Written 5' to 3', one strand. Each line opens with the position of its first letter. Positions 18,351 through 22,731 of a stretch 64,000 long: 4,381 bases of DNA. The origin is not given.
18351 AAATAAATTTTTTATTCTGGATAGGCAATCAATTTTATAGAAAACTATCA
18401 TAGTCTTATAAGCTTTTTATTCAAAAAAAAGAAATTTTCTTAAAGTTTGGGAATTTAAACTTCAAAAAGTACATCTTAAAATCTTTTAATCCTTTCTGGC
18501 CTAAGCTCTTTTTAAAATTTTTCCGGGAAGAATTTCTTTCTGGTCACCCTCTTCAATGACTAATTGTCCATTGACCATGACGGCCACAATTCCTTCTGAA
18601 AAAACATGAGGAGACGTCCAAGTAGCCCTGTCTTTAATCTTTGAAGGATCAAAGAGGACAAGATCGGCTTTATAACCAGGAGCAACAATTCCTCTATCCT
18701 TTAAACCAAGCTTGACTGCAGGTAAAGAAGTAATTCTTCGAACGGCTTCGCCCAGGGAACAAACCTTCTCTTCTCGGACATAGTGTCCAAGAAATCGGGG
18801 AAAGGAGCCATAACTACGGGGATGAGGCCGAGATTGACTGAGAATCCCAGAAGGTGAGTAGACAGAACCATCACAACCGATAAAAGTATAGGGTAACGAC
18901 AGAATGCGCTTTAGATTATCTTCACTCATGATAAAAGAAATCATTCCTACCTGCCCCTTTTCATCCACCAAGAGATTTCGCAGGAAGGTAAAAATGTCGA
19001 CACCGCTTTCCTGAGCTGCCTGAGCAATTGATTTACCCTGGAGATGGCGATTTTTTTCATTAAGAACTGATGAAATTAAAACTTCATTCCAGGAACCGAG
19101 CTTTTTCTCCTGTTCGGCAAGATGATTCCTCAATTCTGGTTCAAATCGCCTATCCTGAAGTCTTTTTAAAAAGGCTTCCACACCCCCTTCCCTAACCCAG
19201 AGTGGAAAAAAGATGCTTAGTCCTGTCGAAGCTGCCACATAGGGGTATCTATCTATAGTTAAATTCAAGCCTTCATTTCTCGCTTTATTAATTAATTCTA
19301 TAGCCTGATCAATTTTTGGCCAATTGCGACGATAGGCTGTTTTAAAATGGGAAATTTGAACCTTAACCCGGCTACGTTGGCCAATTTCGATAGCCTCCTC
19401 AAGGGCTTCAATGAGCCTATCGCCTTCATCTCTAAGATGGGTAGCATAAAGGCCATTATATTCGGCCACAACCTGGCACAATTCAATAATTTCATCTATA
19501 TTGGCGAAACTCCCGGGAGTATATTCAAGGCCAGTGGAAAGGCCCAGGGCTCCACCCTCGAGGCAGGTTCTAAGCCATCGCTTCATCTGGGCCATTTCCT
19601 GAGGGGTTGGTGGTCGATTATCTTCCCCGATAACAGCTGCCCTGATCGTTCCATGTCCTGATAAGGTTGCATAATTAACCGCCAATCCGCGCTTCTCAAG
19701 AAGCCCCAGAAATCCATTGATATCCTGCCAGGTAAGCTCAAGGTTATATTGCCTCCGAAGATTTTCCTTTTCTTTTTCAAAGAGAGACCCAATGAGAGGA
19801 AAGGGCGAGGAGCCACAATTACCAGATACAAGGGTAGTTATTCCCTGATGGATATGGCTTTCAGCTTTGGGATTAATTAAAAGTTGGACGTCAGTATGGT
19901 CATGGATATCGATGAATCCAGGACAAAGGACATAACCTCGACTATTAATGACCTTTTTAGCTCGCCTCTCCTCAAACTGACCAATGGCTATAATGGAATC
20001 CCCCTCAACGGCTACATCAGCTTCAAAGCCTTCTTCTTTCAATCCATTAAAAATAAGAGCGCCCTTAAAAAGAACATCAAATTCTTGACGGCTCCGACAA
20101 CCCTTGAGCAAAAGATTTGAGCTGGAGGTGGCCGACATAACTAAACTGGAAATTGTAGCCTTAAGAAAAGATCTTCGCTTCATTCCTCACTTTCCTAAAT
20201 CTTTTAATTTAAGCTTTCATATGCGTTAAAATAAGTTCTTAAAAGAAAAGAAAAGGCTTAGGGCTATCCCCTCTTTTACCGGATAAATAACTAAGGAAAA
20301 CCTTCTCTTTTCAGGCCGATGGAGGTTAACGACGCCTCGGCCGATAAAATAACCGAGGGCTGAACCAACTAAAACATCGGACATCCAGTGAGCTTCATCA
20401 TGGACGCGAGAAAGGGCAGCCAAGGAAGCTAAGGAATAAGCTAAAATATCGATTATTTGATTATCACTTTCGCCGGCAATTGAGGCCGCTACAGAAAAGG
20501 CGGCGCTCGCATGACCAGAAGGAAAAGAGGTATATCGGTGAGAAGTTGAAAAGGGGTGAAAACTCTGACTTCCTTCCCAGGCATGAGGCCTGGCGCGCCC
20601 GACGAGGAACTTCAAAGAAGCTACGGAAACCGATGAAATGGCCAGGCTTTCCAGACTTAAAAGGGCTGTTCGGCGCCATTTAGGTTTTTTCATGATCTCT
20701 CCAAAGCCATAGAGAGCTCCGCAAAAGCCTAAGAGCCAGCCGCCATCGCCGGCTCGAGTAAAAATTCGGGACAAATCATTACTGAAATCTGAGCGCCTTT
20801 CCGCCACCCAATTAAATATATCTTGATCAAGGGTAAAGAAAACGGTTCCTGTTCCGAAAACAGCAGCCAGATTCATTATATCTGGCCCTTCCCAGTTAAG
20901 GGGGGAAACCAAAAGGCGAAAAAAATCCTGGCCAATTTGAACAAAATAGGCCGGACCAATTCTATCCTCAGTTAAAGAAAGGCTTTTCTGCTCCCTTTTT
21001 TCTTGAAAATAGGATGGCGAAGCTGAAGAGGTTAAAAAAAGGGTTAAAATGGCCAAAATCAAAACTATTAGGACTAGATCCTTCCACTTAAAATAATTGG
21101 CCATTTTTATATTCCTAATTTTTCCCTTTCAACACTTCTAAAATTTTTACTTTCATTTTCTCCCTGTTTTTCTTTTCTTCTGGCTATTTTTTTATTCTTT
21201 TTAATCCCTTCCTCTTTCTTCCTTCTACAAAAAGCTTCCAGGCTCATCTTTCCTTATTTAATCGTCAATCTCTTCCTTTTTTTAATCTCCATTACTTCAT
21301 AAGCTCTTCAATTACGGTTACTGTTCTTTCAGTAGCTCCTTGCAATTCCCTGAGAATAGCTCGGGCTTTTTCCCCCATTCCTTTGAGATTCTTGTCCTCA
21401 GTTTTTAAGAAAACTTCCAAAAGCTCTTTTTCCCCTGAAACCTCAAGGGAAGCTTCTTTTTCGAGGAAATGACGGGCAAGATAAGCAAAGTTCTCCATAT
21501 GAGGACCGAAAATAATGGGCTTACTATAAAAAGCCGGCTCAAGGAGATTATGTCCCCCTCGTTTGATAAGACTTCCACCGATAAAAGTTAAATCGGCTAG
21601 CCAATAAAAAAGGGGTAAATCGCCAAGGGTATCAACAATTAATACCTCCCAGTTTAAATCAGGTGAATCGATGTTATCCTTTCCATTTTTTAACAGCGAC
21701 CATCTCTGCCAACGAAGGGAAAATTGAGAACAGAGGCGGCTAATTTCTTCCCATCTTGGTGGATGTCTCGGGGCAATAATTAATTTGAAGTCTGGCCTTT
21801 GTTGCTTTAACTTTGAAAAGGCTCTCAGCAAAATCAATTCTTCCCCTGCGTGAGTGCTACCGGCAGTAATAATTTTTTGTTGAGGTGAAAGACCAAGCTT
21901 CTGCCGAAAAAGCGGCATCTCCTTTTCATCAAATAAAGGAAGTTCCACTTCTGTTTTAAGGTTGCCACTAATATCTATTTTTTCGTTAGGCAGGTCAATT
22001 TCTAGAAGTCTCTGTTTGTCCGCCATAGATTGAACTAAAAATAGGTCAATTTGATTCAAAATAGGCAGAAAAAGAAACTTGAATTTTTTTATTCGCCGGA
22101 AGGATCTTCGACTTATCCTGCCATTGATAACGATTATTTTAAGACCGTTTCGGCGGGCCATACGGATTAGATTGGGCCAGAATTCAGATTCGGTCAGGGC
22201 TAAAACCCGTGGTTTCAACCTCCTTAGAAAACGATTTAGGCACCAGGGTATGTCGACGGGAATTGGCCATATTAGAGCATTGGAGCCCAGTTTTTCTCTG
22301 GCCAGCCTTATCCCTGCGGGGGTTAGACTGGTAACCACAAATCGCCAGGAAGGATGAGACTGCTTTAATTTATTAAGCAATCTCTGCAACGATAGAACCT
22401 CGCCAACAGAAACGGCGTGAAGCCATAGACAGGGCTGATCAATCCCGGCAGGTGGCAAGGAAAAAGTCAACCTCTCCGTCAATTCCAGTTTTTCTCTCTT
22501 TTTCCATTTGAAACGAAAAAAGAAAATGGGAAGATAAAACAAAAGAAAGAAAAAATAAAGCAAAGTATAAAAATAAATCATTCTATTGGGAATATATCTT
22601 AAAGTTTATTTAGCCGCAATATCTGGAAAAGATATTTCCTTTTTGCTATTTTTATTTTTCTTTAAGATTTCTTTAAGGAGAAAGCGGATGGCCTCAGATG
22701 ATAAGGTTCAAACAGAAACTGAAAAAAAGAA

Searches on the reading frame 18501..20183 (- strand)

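Call 85: search_protein_families(library=pfam, proteins=[window:18501-20183:-], max_evalue=0.00001)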
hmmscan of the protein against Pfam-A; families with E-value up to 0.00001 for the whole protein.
window:18501-20183:- (560 aa): 2 families
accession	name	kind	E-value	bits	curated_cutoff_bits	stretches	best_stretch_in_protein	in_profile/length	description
PF07969.17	Amidohydro_3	-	1.9e-23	84.1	29.7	2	452-542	381-471/472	Amidohydrolase family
PF01979.26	Amidohydro_1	-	2.4e-11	43.9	25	1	463-542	271-345/345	Amidohydrolase family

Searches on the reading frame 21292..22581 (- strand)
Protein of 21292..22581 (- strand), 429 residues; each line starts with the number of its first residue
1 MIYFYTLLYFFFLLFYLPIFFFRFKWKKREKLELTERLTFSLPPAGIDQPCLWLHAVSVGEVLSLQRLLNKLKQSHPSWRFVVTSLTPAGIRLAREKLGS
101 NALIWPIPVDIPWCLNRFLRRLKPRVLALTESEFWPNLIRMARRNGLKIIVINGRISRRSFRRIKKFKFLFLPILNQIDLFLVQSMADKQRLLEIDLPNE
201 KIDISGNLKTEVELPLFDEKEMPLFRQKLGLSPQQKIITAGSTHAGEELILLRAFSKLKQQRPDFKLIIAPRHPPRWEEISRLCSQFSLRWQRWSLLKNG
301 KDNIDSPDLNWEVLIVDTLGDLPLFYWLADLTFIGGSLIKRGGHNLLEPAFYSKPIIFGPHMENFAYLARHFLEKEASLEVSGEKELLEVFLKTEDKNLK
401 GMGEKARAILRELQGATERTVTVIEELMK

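Call 85: search_protein_families(library=pfam, proteins=[window:21292-22581:-], max_evalue=0.00001)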
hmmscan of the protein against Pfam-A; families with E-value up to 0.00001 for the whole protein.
window:21292-22581:- (429 aa): 1 family
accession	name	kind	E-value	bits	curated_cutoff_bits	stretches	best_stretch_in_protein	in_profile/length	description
PF04413.22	Glycos_transf_N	-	8.5e-55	185.5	23.9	1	35-211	4-178/179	3-Deoxy-D-manno-octulosonic-acid transferase (kdotransferase)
